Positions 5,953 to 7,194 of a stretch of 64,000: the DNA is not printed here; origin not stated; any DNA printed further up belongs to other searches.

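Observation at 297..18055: Peroxisome-like alpha/beta-oxidation toolkit with a TonB-dependent receptor: candidate pathway for a methyl-branched or isoprenoid lipid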

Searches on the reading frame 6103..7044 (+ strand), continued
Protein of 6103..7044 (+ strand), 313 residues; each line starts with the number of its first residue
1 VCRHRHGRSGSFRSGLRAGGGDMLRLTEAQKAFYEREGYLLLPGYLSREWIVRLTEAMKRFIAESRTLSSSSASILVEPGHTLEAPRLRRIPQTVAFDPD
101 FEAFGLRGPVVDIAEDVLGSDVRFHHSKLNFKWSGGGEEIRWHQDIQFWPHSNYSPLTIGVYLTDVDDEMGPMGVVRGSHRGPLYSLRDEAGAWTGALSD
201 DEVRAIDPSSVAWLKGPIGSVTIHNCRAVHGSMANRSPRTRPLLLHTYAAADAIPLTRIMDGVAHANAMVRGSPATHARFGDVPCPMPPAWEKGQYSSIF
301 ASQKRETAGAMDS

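Call 31: find_encoding_contigs(protein=P0009, flank=10000, max_places=1)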
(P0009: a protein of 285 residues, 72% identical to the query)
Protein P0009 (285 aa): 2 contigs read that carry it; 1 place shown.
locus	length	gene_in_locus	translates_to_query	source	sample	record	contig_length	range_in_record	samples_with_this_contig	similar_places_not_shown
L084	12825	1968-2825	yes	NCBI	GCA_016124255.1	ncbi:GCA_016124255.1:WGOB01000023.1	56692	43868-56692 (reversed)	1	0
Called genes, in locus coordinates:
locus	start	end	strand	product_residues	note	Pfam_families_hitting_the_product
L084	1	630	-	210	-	PF00440:TetR_N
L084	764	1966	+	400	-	PF00108:Thiolase_N, PF02803:Thiolase_C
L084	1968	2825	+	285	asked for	PF05721:PhyH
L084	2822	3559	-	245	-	PF00596:Aldolase_II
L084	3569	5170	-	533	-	PF00501:AMP-binding, PF13193:AMP-binding_C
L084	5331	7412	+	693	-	PF07715:Plug, PF00593:TonB_dep_Rec_b-barrel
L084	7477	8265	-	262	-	PF00378:ECH_1, PF16113:ECH_2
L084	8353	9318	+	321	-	PF02668:TauD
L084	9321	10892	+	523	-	PF00501:AMP-binding, PF13193:AMP-binding_C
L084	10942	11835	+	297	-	-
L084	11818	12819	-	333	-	PF01555:N6_N4_Mtase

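Call 32: find_encoding_contigs(protein=P0012, flank=10000, max_places=1)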
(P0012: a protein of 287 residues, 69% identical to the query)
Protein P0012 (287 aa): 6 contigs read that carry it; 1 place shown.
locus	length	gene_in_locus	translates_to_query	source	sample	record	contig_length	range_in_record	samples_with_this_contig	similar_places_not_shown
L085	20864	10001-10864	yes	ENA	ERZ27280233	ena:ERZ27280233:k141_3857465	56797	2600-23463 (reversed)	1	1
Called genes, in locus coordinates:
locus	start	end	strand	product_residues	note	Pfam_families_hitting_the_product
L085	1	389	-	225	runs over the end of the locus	PF01965:DJ-1_PfpI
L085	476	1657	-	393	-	PF00083:Sugar_tr (weak), PF03137:OATP (faint), PF07690:MFS_1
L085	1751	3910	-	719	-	PF07715:Plug, PF00593:TonB_dep_Rec_b-barrel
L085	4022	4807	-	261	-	PF00378:ECH_1, PF16113:ECH_2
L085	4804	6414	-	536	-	PF00501:AMP-binding, PF13193:AMP-binding_C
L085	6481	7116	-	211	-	PF00440:TetR_N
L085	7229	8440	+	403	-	PF00108:Thiolase_N, PF02803:Thiolase_C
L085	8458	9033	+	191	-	-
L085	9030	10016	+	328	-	PF01073:3Beta_HSD, PF01370:Epimerase, PF04321:RmlD_sub_bind, PF13460:NAD_binding_10, PF16363:GDP_Man_Dehyd, PF07993:NAD_binding_4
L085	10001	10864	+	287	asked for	PF05721:PhyH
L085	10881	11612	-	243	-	PF00596:Aldolase_II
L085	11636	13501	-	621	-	PF07992:Pyr_redox_2 (faint), PF00890:FAD_binding_2 (weak), PF01134:GIDA (weak), PF01266:DAO, PF12831:FAD_oxidored, PF13450:NAD_binding_8 (weak)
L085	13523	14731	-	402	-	PF02771:Acyl-CoA_dh_N, PF02770:Acyl-CoA_dh_M, PF00441:Acyl-CoA_dh_1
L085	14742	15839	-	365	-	PF02771:Acyl-CoA_dh_N, PF00441:Acyl-CoA_dh_1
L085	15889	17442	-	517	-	PF00501:AMP-binding, PF13193:AMP-binding_C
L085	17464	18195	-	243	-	PF00561:Abhydrolase_1, PF12146:Hydrolase_4, PF12697:Abhydrolase_6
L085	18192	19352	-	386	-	PF22691:Thiolase_C_1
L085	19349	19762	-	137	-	PF12172:zf-ChsH2, PF01796:OB_ChsH2_C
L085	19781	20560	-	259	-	PF00106:adh_short, PF08659:KR (weak), PF13561:adh_short_C2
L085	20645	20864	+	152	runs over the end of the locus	PF01575:MaoC_dehydratas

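Call 51: search_solved_structures(query=window:6169-7044:+, max_evalue=10)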
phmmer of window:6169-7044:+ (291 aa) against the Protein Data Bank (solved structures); distinct sequences matched with E-value up to 10: 24.
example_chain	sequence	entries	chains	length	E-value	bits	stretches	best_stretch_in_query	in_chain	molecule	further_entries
5nch_A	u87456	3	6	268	2.3e-16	63.1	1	2-228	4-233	Leucine hydroxylase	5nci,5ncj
4mhr_A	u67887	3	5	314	6.6e-16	61.6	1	6-226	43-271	Ectoine hydroxylase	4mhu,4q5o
7e01_A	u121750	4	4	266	1.5e-13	53.8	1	84-230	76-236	Phytanoyl-CoA dioxygenase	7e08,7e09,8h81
7dzz_A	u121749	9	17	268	1.6e-13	53.8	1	84-230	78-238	Phytanoyl-CoA dioxygenase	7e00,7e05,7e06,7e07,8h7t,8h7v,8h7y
3emr_A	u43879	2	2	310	2.2e-13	53.3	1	4-227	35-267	EctD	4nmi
7dt0_A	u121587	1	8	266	2.7e-12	49.7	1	84-230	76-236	Phytanoyl-CoA dioxygenase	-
9c9n_A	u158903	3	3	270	1.6e-07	34.1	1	8-228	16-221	Fe/2-OG dependent dioxygenase MysH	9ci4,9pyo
9pze_A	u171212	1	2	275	1.7e-07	34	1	8-228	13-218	Fe/2-OG dependent dioxygenase MysH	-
6s0u_A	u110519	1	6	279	1.6e-06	30.8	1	12-258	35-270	Kanamycin B dioxygenase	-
6s0r_A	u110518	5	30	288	1.9e-06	30.6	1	12-258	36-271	Kanamycin B dioxygenase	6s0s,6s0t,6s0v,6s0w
7cl2_A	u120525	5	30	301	2.1e-06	30.4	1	12-258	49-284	Kanamycin B dioxygenase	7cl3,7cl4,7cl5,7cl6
5ep9_A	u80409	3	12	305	1.5e-05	27.6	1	8-259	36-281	SnoN,Epimerase SnoN | SnoN,SnoN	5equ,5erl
5epa_A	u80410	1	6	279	1.9e-05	27.3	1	9-252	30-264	SnoK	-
6zyk_A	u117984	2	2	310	0.0011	21.5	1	88-218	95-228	Monooxygenase | Uncharacterized protein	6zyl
2opw_A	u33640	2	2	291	0.015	17.8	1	75-221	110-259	PHYHD1 protein | Phytanoyl-CoA dioxygenase domain-containing protein 1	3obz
2a1x_A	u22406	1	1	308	0.064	15.7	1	4-231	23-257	Phytanoyl-CoA dioxygenase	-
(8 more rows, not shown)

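Call 52: find_encoding_contigs(protein=P0112, flank=10000, max_places=1)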
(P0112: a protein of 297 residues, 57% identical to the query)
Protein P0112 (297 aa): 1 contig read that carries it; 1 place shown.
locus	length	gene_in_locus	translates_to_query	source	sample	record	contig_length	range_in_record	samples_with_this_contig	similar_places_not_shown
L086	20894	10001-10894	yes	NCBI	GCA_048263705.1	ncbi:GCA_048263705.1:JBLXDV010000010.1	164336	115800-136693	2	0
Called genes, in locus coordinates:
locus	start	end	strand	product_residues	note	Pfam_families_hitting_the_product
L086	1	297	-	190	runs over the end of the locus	PF08534:Redoxin, PF00578:AhpC-TSA, PF13098:Thioredoxin_2 (weak)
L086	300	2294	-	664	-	PF01578:Cytochrom_C_asm, PF16327:CcmF_C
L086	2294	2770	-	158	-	PF03100:CcmE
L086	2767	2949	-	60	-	PF04995:CcmD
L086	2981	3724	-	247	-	PF01578:Cytochrom_C_asm, PF27518:CcmC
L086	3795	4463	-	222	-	PF03379:CcmB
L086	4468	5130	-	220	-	PF00005:ABC_tran, PF13304:AAA_21 (faint)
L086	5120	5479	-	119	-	PF02152:FolB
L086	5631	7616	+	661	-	PF00289:Biotin_carb_N, PF02222:ATP-grasp, PF02786:CPSase_L_D2, PF07478:Dala_Dala_lig_C, PF08443:RimK (weak), PF02785:Biotin_carb_C, PF18140:PCC_BT, PF00364:Biotin_lipoyl, +2 more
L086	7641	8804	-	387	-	PF05721:PhyH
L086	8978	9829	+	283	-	PF00296:Bac_luciferase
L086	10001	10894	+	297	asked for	PF05721:PhyH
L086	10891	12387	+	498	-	PF00512:HisKA, PF02518:HATPase_c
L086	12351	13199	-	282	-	PF01063:Aminotran_4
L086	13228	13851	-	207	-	-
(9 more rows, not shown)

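Call 53: find_encoding_contigs(protein=P0059, flank=10000, max_places=1)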
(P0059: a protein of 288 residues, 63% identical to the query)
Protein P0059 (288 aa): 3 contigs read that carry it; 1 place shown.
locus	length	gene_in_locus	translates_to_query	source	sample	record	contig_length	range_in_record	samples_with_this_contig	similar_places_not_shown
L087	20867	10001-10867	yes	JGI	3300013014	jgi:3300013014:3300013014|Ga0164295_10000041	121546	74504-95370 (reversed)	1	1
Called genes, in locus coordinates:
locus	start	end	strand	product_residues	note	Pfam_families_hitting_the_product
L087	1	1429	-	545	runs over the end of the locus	PF00501:AMP-binding, PF13193:AMP-binding_C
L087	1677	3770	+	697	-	PF07715:Plug, PF00593:TonB_dep_Rec_b-barrel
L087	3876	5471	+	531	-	PF00501:AMP-binding, PF13193:AMP-binding_C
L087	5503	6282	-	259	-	PF00378:ECH_1, PF16113:ECH_2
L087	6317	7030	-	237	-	PF00596:Aldolase_II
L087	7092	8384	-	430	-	PF00083:Sugar_tr, PF03137:OATP (faint), PF07690:MFS_1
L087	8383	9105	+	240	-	PF01966:HD (weak)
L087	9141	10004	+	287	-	PF13452:FAS1_DH_region, PF01575:MaoC_dehydratas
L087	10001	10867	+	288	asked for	PF05721:PhyH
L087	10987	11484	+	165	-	PF01575:MaoC_dehydratas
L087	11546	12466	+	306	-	PF00106:adh_short, PF08659:KR, PF13561:adh_short_C2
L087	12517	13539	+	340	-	PF02668:TauD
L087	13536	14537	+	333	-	PF01073:3Beta_HSD, PF01370:Epimerase, PF04321:RmlD_sub_bind (weak), PF16363:GDP_Man_Dehyd, PF13460:NAD_binding_10, PF07993:NAD_binding_4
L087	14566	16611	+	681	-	PF02515:CoA_transf_3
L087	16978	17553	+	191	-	-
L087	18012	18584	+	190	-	PF01135:PCMT (faint)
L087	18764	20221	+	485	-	PF02321:OEP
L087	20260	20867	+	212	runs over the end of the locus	PF10691:DUF2497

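Call 66: search_protein_families(library=pfam, proteins=[L050:692-1927:+, L050:2306-5134:-, L050:5839-6591:+, L050:6851-7339:+, L050:7376-8299:-, L050:8808-9821:-, L050:10898-11674:+, L050:11735-12682:+, L050:12705-14030:-, L050:15764-16855:-], max_evalue=0.001)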
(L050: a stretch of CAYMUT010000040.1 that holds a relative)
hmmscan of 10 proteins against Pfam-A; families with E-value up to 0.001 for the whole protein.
L050:692-1927:+ (411 aa): 1 family
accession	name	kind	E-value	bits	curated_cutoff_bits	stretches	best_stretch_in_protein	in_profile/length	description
PF07969.17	Amidohydro_3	-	7.1e-05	22.9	29.7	1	326-381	405-468/472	Amidohydrolase family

L050:2306-5134:- (942 aa): 1 family
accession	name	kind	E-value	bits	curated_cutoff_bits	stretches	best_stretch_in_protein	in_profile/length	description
PF19313.5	DUF5916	-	2.5e-43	149.1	22.6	2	473-938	87-561/572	Domain of unknown function (DUF5916)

L050:5839-6591:+ (250 aa): 3 families
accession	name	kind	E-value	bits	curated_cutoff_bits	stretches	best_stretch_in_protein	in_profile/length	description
PF13577.12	SnoaL_4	-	2e-19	70.3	24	1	58-180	1-125/126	SnoaL-like domain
PF14534.12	DUF4440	-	1.7e-06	28.8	25.2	1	67-177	2-107/107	Domain of unknown function (DUF4440)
PF12680.13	SnoaL_2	-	0.00048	21.1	27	1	71-176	2-100/102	SnoaL-like domain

L050:6851-7339:+ (162 aa): 4 families
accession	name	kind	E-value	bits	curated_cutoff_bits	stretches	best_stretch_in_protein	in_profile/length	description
PF00903.31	Glyoxalase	-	6.3e-26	91.6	20.6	1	9-150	2-121/121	Glyoxalase/Bleomycin resistance protein/Dioxygenase superfamily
PF13669.12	Glyoxalase_4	-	9.3e-06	26.3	27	1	11-130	2-99/109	Glyoxalase/Bleomycin resistance protein/Dioxygenase superfamily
PF18029.7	Glyoxalase_6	-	8e-05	23.7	23.6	1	13-146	3-101/106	Glyoxalase-like domain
PF22677.2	Ble-like_N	-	0.00079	19.6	24.5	0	17-43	10-35/41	Bleomycin resistance protein-like N-terminal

L050:7376-8299:- (307 aa): 1 family
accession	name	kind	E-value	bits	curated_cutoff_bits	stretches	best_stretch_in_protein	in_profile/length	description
PF00296.26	Bac_luciferase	-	7e-48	164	27.9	1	8-278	13-313/314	Luciferase-like monooxygenase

L050:8808-9821:- (337 aa): 1 family
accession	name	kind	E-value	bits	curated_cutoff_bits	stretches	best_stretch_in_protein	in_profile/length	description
PF05721.19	PhyH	-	4.7e-08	34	22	1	27-243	2-204/213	Phytanoyl-CoA dioxygenase (PhyH)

L050:10898-11674:+ (258 aa): 1 family
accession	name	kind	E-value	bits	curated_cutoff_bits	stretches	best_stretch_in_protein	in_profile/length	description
PF00596.27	Aldolase_II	-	6.6e-49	166.7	22.2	1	24-204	1-183/183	Class II Aldolase and Adducin N-terminal domain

L050:11735-12682:+ (315 aa): 0 families

L050:12705-14030:- (441 aa): 3 families
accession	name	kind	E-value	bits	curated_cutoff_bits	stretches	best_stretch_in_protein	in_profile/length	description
PF00848.25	Ring_hydroxyl_A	-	2.1e-28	100.1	24.9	1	176-438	1-206/208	Ring hydroxylating alpha subunit (catalytic domain)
PF00355.32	Rieske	-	1.5e-17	63.8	20.3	1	42-126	1-83/88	Rieske [2Fe-2S] domain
PF19112.6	VanA_C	-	0.00023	21.8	23.5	0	189-213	1-25/193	Vanillate O-demethylase oxygenase C-terminal domain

L050:15764-16855:- (363 aa): 1 family
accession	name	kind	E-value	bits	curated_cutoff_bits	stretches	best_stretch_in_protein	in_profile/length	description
PF00743.25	FMO-like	-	1.6e-05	24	22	1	2-67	145-210/532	Flavin-binding monooxygenase-like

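Call 70: search_dna_similar(query=window:6169-7044:+, collection=plasmids, mode=protein, max_evalue=1e-40, max_rows=25)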
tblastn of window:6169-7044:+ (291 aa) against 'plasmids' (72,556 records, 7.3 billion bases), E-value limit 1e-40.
Records with a match: 4; places in all: 4; records where one place covers at least 80% of the query: 4.
Best place of each record, by identity: <60% 4.
By first word of the organism name: Azospirillum 2; Indioceanicola 1; Bradyrhizobium 1.
By predicted mobility (MOB-suite, as given by PLSDB): non-mobilizable 3; mobilizable 1.
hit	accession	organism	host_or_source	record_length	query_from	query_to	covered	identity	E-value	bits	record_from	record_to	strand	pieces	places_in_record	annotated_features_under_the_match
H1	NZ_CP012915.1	Azospirillum brasilense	Digitaria eriantha,microbe,root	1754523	4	288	98%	46.0%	4e-80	270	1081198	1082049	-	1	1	none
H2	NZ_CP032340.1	Azospirillum brasilense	soil sample,Agricultural field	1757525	4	288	98%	46.0%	4e-80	270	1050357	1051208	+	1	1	none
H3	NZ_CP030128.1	Indioceanicola profundi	sediment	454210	4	285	97%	45.7%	7e-76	258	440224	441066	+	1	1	phytanoyl-CoA dioxygenase family protein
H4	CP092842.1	Bradyrhizobium sp. 62B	Arachis hypogaea L.,cell ...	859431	12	282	93%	35.3%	3e-42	161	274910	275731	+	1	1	phytanoyl-CoA dioxygenase family protein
